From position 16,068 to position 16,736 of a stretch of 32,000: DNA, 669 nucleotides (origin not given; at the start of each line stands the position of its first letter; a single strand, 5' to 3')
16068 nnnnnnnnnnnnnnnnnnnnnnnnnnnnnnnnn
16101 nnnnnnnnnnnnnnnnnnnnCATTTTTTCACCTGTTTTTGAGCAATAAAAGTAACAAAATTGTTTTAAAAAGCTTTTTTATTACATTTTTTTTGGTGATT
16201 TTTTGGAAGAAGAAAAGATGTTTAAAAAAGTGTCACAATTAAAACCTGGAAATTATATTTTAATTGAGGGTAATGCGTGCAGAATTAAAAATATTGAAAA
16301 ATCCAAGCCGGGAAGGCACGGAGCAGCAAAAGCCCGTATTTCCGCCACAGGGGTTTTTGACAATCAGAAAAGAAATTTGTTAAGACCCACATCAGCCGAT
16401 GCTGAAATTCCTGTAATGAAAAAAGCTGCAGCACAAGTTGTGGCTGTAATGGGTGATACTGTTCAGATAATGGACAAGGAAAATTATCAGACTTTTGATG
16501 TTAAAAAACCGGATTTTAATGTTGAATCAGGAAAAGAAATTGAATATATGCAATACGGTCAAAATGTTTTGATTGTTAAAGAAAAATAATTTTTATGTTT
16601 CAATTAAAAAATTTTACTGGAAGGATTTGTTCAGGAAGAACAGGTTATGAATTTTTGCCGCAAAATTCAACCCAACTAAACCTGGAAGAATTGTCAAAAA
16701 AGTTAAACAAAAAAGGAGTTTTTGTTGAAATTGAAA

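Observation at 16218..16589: aIF5A encodes arginine at the hypusine position (GRHG instead of GKHG)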

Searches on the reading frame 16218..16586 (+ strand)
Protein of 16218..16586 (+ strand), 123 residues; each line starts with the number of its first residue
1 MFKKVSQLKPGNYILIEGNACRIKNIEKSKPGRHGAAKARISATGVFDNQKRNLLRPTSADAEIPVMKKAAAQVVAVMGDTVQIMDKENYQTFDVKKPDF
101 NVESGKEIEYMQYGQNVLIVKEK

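Call 3: search_protein_families(library=pfam, proteins=[window:16218-16586:+], max_evalue=0.01)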
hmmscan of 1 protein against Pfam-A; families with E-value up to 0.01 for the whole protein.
window:16218-16586:+ (123 aa): 3 families
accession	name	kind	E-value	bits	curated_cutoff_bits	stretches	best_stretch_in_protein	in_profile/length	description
PF21485.3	IF5A-like_N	-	1e-13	51.3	27.1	1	4-59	7-62/63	Translation initiation factor 5A-like, N-terminal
PF01287.26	eIF-5a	-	3.3e-06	27.6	24.2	1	67-110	2-44/69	Eukaryotic elongation factor 5A hypusine, DNA-binding OB fold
PF08207.18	EFP_N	-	3.5e-06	27.3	23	1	5-36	2-33/58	Elongation factor P (EF-P) KOW-like domain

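Call 4: search_protein_families(library=ncbifam, proteins=[window:16218-16586:+], max_evalue=0.01)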
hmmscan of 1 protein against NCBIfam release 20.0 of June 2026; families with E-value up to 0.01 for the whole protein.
window:16218-16586:+ (123 aa): 6 families
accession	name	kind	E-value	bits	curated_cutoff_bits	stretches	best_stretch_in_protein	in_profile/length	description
NF003076.0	PRK03999.1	equivalog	1.3e-44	151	138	1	3-121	6-127/129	translation initiation factor IF-5A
TIGR00037.1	eIF_5A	equivalog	3.8e-35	120.5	75.45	1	4-112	8-119/130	translation initiation factor IF-5A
NF001810.0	PRK00529.1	subfamily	7.2e-09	35.5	161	1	3-120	3-115/187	elongation factor P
TIGR00038.1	efp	equivalog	1.6e-08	34.5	185.8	1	4-120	2-113/184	elongation factor P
NF003392.1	PRK04542.1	equivalog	5.6e-06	26.4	216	1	4-106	2-105/187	elongation factor P-like protein EfpL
TIGR02178.1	yeiP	equivalog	0.00068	19.8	264.05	1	4-111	1-109/186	elongation factor P-like protein YeiP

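Call 5: search_solved_structures(query=window:16218-16586:+, show_alignments=3)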
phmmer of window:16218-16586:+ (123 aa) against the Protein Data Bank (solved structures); distinct sequences matched with E-value up to 0.001: 28.
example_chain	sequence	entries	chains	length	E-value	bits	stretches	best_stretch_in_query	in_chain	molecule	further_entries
1iz6_A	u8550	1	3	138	6.2e-32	113.5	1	4-96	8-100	Initiation Factor 5A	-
1bkb_A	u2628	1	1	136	5.8e-28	100.7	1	4-98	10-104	TRANSLATION INITIATION FACTOR 5A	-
1eif_A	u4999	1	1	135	1.7e-27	99.2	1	5-113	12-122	EUKARYOTIC TRANSLATION INITIATION FACTOR 5A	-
2eif_A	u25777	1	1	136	1.7e-27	99.1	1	5-113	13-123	PROTEIN (EUKARYOTIC TRANSLATION INITIATION FACTOR 5A)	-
8put_E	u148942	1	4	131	4.3e-27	97.9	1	3-102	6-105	Translation initiation factor 5A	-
8qzv_A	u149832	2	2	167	1.3e-13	54.4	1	5-98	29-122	Eukaryotic translation initiation factor 5A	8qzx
7n4d_A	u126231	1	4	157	7.8e-13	52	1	6-103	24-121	Eukaryotic translation initiation factor 5A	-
9rvu_HI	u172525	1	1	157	6.9e-12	48.9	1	5-118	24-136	Eukaryotic translation initiation factor 5A-1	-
6q84_C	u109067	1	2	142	5.9e-11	45.9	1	5-104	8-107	Eukaryotic translation initiation factor 5A-1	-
8bn3_eI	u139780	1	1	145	7.1e-11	45.6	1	5-104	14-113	Eukaryotic translation initiation factor 5A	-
6tnu_eI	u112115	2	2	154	7.7e-11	45.5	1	5-104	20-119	Eukaryotic translation initiation factor 5A-1 | eiF5A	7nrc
8t2x_eI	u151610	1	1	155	7.8e-11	45.5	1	5-104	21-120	Eukaryotic translation initiation factor 5A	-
5dat_f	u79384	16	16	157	8.1e-11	45.5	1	5-104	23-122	Eukaryotic translation initiation factor 5A-1 | Eukaryotic translation initiation factor 5A | Translation factor eIF5A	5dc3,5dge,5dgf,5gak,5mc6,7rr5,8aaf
3er0_A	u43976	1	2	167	9.8e-11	45.2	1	5-104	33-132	Eukaryotic translation initiation factor 5A-2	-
7oya_11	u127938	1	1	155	4.8e-10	43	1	5-118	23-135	Eukaryotic translation initiation factor 5A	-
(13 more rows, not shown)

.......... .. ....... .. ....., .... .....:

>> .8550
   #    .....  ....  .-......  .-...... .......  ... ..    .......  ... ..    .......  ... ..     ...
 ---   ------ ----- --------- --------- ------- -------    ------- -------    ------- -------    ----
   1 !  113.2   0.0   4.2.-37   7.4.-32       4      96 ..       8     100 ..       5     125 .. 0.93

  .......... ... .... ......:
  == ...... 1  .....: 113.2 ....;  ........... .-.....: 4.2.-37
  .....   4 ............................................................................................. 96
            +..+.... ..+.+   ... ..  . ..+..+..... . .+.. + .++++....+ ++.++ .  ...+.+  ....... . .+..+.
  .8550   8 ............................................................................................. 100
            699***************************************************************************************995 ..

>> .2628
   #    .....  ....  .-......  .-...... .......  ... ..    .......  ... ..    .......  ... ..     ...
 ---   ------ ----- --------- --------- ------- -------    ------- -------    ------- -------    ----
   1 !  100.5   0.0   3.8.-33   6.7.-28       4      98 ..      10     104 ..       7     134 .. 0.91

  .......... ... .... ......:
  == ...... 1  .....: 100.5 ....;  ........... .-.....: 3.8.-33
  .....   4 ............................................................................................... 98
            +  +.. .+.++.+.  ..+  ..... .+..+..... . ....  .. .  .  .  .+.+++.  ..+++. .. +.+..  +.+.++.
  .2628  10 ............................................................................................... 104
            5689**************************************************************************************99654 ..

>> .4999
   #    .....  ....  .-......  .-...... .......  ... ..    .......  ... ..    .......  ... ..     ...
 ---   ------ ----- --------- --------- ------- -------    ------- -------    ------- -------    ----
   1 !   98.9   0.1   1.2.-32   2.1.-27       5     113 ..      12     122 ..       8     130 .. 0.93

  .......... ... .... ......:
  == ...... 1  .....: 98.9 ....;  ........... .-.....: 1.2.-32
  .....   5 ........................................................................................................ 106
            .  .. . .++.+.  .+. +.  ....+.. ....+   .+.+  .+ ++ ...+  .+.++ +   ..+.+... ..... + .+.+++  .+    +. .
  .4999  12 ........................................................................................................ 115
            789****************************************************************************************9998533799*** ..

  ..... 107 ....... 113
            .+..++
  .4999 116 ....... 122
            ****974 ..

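Call 7: find_homologous_proteins(query=window:16218-16586:+, max_evalue=1e-10)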
Query window:16218-16586:+ (123 aa): 56 proteins with E <= 1e-10 among 63 candidates.
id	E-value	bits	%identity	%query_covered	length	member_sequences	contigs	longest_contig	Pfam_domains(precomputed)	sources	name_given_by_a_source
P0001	1.1e-73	262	100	100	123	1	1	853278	PF21485.4,PF08207.19,PF01287.27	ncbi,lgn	-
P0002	3.6e-48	180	70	99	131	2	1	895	PF21485.4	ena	-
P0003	1.3e-47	179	65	99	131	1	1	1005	PF21485.4,PF08207.19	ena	-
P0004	1.0e-46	176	70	100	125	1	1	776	PF21485.4,PF08207.19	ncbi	-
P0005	1.6e-45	172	65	99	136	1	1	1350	PF21485.4,PF08207.19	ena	-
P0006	2.7e-44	168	63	99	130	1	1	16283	PF21485.4,PF08207.19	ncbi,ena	-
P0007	8.9e-44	166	63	99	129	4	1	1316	PF21485.4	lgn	-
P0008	2.8e-43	165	62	99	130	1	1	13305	PF21485.4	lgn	-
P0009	3.0e-43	164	61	99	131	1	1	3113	PF21485.4,PF08207.19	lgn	-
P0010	3.9e-43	164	65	99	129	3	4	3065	PF21485.4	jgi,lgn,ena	-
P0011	5.2e-43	164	61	99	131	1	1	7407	PF21485.4,PF08207.19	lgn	-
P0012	9.3e-43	163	61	99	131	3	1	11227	PF21485.4,PF08207.19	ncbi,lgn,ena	-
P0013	1.1e-42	163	59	99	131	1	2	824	PF21485.4,PF08207.19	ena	-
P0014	2.6e-42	161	62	99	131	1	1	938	PF21485.4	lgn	-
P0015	5.1e-42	160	61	99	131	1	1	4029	PF21485.4,PF08207.19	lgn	-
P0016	7.2e-42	160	60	99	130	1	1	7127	PF21485.4,PF01287.27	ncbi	ncbi:MAG: translation initiation factor IF-5A [Candidatus Diapherotrites archaeon]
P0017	2.5e-41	158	62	100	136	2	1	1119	PF21485.4,PF01287.27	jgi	-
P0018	2.5e-41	158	58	99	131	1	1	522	PF21485.4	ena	-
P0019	4.6e-41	157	62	100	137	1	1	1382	PF21485.4,PF08207.19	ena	-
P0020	7.5e-41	157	60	99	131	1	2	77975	PF21485.4,PF08207.19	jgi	-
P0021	9.4e-41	156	59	99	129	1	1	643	PF21485.4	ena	-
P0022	1.3e-40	156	60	99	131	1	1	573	PF21485.4,PF08207.19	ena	-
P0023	1.6e-40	156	57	99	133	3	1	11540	PF21485.4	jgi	-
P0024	1.9e-40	155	59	99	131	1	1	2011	PF21485.4,PF08207.19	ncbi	-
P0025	2.5e-40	155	59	99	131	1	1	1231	PF21485.4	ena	-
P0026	5.0e-40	154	60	99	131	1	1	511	PF21485.4,PF08207.19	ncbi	-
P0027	5.4e-40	154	59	100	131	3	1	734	PF21485.4,PF08207.19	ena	-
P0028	7.9e-40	153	57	99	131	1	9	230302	PF21485.4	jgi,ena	-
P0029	1.3e-39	153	58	100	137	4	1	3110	PF21485.4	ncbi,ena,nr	ncbi:MAG: translation initiation factor IF-5A [Candidatus Diapherotrites archaeon]|nr:translation in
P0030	1.9e-39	152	59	99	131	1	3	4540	PF21485.4,PF08207.19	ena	-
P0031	2.1e-39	152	58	99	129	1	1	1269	PF21485.4,PF08207.19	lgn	-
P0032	2.8e-38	148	57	99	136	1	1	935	PF21485.4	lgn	-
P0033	7.1e-38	147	56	99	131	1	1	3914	PF21485.4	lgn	-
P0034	1.1e-37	147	58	99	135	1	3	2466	PF21485.4,PF08207.19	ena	-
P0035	1.8e-37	146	58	99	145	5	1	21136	PF21485.4,PF08207.19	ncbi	-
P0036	3.5e-37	145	54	99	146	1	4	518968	PF21485.4,PF08207.19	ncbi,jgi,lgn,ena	-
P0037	4.0e-37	145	54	100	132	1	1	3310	PF21485.4,PF08207.19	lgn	-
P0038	4.5e-37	145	55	99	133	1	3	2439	PF21485.4,PF08207.19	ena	-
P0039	5.2e-37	144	55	100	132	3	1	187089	PF21485.4,PF08207.19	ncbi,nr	ncbi:MAG: translation initiation factor IF-5A [Candidatus Diapherotrites archaeon]|nr:translation in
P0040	1.2e-36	143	54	100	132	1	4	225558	PF21485.4,PF08207.19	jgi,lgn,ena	-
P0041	4.1e-35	138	52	99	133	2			PF21485.4,PF08207.19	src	-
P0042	5.8e-35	138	52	99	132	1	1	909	PF21485.4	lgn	-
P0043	7.8e-35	137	54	98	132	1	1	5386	PF21485.4,PF08207.19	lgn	-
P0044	2.2e-34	136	54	99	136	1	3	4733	PF21485.4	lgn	-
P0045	3.3e-34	135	54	99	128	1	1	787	PF21485.4,PF08207.19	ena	-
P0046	1.7e-33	133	52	99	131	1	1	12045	PF21485.4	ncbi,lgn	-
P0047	1.2e-32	130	52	99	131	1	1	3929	PF21485.4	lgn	-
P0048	1.8e-32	130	51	99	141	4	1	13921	PF21485.4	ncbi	-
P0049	2.2e-32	129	51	99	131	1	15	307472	PF21485.4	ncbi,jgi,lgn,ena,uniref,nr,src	ncbi:MAG: translation initiation factor IF-5A [Candidatus Diapherotrites archaeon]|uniref:Translatio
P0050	1.1e-31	127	50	99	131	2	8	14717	PF21485.4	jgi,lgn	jgi:translation initiation factor 5A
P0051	1.1e-31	127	48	99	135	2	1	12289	PF21485.4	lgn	-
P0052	1.2e-31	127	49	99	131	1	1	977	PF21485.4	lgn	-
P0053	3.8e-31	125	48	99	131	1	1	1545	PF21485.4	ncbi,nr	ncbi:MAG: translation initiation factor IF-5A [Candidatus Diapherotrites archaeon]|nr:translation in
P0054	1.6e-29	120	63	73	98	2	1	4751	PF21485.4,PF08207.19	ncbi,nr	ncbi:MAG: translation initiation factor IF-5A, partial [Candidatus ainarchaeum sp.]|nr:translation i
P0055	9.5e-24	102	52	75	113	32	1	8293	PF21485.4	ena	-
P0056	9.3e-22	95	44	99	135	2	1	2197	PF21485.4,PF08207.19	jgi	jgi:translation initiation factor 5A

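Call 9: find_encoding_contigs(protein=P0001, flank=10000, max_places=4)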
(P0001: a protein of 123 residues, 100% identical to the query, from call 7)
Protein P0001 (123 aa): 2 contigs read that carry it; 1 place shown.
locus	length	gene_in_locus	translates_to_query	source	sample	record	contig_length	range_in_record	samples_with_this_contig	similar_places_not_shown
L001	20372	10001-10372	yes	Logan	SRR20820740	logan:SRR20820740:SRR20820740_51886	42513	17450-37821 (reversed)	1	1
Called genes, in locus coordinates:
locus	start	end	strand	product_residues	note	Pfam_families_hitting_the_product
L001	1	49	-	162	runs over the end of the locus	-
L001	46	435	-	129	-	-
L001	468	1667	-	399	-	PF01676:Metalloenzyme, PF10143:PhosphMutase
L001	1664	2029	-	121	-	PF14464:Prok-JAB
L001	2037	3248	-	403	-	PF01970:TctA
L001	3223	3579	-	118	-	PF01336:tRNA_anti-codon (weak)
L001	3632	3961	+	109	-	PF00903:Glyoxalase, PF13669:Glyoxalase_4 (weak)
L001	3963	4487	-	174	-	-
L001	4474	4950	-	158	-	PF01876:RNase_P_p30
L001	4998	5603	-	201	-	PF00827:Ribosomal_L15e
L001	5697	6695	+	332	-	PF22082:TtuA_LIM_N (weak), PF02540:NAD_synthase (faint), PF01171:ATP_bind_3, PF03054:tRNA_Me_trans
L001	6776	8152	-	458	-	-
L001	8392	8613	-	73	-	PF01423:LSM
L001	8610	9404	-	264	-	PF00142:Fer4_NifH, PF01656:CbiA, PF02374:ArsA_ATPase, PF06564:CBP_BcsQ, PF07015:VirC1 (faint), PF09140:MipZ (weak), PF10609:ParA, PF13614:AAA_31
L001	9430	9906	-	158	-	PF09987:DUF2226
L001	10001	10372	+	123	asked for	PF08207:EFP_N (weak), PF21485:IF5A-like_N, PF01287:eIF-5a (weak)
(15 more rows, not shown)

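Call 12: find_encoding_contigs(protein=P0036, flank=10000, max_places=3)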
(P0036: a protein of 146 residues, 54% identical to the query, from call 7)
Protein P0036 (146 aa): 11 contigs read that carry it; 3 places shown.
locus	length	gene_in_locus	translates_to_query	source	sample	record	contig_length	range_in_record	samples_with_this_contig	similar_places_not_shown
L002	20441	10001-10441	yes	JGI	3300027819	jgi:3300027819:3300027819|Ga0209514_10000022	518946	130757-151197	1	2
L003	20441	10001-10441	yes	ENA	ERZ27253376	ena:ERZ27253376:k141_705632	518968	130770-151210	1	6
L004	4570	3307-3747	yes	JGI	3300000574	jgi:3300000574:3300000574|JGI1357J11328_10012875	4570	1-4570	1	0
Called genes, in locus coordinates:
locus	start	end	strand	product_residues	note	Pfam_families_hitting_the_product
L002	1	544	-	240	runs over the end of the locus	PF10584:Proteasome_A_N, PF00227:Proteasome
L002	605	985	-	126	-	PF01900:RNase_P_Rpp14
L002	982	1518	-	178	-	PF01966:HD (weak)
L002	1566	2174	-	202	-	PF00827:Ribosomal_L15e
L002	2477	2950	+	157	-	-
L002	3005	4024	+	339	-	PF02540:NAD_synthase (weak), PF01171:ATP_bind_3, PF03054:tRNA_Me_trans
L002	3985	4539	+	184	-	-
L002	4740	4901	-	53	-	-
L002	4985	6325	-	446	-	-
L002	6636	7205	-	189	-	PF13646:HEAT_2 (weak)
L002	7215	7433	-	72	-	PF01423:LSM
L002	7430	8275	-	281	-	PF00142:Fer4_NifH (faint), PF01656:CbiA, PF02374:ArsA_ATPase, PF06564:CBP_BcsQ, PF09140:MipZ, PF10609:ParA, PF13614:AAA_31, PF10609:ParA, +1 more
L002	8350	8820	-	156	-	-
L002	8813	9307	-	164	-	-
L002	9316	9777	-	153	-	PF01936:NYN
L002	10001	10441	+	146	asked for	PF21485:IF5A-like_N, PF08207:EFP_N (weak)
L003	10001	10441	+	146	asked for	PF21485:IF5A-like_N, PF08207:EFP_N (weak)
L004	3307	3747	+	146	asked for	PF21485:IF5A-like_N, PF08207:EFP_N (weak)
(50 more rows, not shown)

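Call 29: list_cluster_members(proteins=[P0001, P0028, P0020, P0006, P0012, P0016, P0036, P0049, P0040, P0039])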
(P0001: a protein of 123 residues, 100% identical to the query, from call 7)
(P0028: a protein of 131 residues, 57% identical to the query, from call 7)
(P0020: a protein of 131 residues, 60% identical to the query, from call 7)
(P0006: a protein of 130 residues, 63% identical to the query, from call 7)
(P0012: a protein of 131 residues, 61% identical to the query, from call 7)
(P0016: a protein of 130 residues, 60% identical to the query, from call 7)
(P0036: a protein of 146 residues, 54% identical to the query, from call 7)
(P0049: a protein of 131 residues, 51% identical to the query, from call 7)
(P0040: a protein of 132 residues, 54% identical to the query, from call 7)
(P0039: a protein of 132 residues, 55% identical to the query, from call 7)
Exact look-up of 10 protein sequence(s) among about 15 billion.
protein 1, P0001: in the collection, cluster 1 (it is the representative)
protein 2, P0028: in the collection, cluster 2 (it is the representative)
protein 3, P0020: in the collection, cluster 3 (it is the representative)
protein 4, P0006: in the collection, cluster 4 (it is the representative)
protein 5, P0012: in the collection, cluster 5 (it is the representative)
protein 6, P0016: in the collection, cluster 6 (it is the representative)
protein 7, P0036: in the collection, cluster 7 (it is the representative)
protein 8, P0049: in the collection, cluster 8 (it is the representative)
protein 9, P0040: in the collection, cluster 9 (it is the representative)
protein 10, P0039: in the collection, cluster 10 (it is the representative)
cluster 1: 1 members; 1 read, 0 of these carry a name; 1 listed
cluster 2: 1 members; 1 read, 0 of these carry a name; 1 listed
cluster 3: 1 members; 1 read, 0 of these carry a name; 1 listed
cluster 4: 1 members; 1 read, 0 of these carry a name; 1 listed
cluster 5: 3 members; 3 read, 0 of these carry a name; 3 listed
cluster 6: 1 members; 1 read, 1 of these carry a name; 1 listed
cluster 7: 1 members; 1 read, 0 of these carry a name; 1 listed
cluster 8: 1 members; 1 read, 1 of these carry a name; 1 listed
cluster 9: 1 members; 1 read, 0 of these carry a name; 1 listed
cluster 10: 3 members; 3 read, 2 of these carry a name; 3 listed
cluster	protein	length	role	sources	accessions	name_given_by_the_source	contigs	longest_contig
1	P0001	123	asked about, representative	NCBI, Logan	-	-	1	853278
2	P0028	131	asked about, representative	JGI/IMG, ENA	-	-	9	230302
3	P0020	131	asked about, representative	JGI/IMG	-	-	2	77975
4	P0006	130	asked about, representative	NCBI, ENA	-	-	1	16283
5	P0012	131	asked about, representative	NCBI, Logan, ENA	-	-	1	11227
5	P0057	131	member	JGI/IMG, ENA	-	-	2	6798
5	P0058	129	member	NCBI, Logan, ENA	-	-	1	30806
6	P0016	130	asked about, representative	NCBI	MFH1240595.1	MAG: translation initiation factor IF-5A [Candidatus Diapherotrites archaeon]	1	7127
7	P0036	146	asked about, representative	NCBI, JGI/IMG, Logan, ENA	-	-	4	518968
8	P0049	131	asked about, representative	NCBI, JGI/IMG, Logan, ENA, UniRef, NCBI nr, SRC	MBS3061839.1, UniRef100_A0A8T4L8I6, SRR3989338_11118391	MAG: translation initiation factor IF-5A [Candidatus Diapherotrites archaeon] | Translation initiation factor IF-5A n=1 Tax=Candidatus Iainarchaeum sp. TaxID=3101447 ... | translation initiation factor IF-5A [Candidatus Diapherotrites archaeon]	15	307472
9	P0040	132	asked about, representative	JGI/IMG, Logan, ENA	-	-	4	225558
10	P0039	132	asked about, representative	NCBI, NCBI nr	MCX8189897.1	MAG: translation initiation factor IF-5A [Candidatus Diapherotrites archaeon] | translation initiation factor IF-5A [Candidatus Diapherotrites archaeon]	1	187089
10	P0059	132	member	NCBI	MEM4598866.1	MAG: translation initiation factor IF-5A [Candidatus Diapherotrites archaeon]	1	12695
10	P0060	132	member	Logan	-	-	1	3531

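Call 30: search_protein_representatives(protein=window:16218-16586:+)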
Query: 123 residues. Proteins with E-value up to 0.001 (for the whole library): 722; up to 1e-10: 120; up to 1e-30: 2. The best 150 are listed.
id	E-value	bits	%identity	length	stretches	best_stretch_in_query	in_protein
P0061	5.2e-36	139.5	55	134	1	2-122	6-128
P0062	1.6e-32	128.3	47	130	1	2-122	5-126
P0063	9.3e-28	112.9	54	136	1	4-96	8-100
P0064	5.4e-27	110.5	46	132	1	4-121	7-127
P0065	7.7e-27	110.0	46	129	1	5-113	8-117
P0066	1.8e-26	108.8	50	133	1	7-116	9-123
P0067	1.3e-25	106.0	53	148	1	4-97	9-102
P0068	7.8e-25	103.5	48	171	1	4-100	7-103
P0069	3.4e-24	101.5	41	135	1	4-119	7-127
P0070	5.9e-24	100.7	41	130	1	4-112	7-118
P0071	8.4e-24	100.2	41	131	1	4-119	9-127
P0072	2.2e-23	98.8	47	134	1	2-114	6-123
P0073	1.3e-22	96.4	40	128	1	5-120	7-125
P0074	1.3e-22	96.4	46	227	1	2-114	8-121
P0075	1.6e-22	96.1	41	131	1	5-121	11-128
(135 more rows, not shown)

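Call 46: find_related_loci(query=A2, collection=genome_contigs, flank=10000)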
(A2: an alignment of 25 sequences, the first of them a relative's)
Query A2 (123 aa) in genome_contigs; peptide patterns used: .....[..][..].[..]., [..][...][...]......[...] (x = any residue, [..] = any of these).
142 stretches matched a pattern; 36 encode a relative of the query (tblastn E <= 1e-3); 36 distinct loci.
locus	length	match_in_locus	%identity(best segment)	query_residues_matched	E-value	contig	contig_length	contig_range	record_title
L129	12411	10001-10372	60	2-123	5e-50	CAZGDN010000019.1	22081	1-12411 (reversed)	MAG TPA_asm: uncultured archaeon isolate SRP141559_co1_70 genome assembly, contig: NODE_1082_length_22081_cov_19.875738,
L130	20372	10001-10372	60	2-123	7e-49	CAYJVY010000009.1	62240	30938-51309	MAG TPA_asm: uncultured archaeon isolate ERP125453_co1_205 genome assembly, contig: NODE_299_length_62240_cov_9.453920,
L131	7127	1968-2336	60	2-123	2e-48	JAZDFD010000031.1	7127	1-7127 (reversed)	MAG: Candidatus Iainarchaeum archaeon isolate MEGAHIT-group-0.184 k141_2854836, whole genome shotgun sequence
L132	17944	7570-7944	59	1-123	3e-48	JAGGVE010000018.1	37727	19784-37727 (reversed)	MAG: Candidatus Iainarchaeum archaeon isolate AUK092 PB_MBMC_046_c_000000000031, whole genome shotgun sequence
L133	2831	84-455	58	2-123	2e-47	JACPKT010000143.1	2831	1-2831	MAG: Candidatus Iainarchaeum archaeon isolate NC_groundwater_502_Ag_S-0.1um_40_6 S35_SO-1_scaffold_524991, whole genome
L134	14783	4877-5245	59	1-121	3e-47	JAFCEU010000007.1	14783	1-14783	MAG: Candidatus Iainarchaeum archaeon isolate Meg22_1214_Bin_231 Meg22_1214_Bin_231_scaffold_14142, whole genome shotgun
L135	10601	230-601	56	2-123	5e-47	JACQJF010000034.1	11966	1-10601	MAG: Candidatus Iainarchaeum archaeon isolate NC_groundwater_1144_Ag_S-0.1um_46_58 S_p1_S3_coassembly_k141_1084164, whol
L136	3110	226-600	58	1-123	1e-46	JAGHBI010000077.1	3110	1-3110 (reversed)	MAG: Candidatus Iainarchaeum archaeon isolate AUK252 PB_MBMC_206_c_000000000054, whole genome shotgun sequence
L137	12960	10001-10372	56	2-123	8e-46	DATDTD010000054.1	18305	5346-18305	MAG TPA_asm: archaeon isolate SMAG_U8022 k141_1579018, whole genome shotgun sequence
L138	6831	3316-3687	52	2-123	2e-45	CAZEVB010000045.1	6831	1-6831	MAG TPA_asm: uncultured archaeon isolate SRP178699_co2_64 genome assembly, contig: NODE_12827_length_6831_cov_8.583973,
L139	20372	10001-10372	58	2-123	6e-45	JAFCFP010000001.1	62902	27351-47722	MAG: Candidatus Iainarchaeum archaeon isolate Meg22_1618_Bin_64 Meg22_1618_Bin_64_scaffold_436, whole genome shotgun seq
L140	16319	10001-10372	56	2-123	5e-45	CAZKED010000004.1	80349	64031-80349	MAG TPA_asm: uncultured archaeon isolate binchicken_co334_40 genome assembly, contig: NODE_408_length_80349_cov_7.352517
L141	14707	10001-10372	52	2-123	7e-45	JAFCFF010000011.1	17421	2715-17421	MAG: Candidatus Iainarchaeum archaeon isolate Meg22_1416_Bin_175 Meg22_1416_Bin_175_scaffold_9105, whole genome shotgun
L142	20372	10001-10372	56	2-123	2e-44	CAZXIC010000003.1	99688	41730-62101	MAG TPA_asm: uncultured archaeon isolate SRP323688_co1_45 genome assembly, contig: NODE_424_length_99688_cov_8.009425, w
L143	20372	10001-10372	55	2-123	2e-44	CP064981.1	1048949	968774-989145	MAG: Candidatus Iainarchaeum archaeon isolate Fred_18-Q3-R57-64_BAT3C.431 chromosome, complete genome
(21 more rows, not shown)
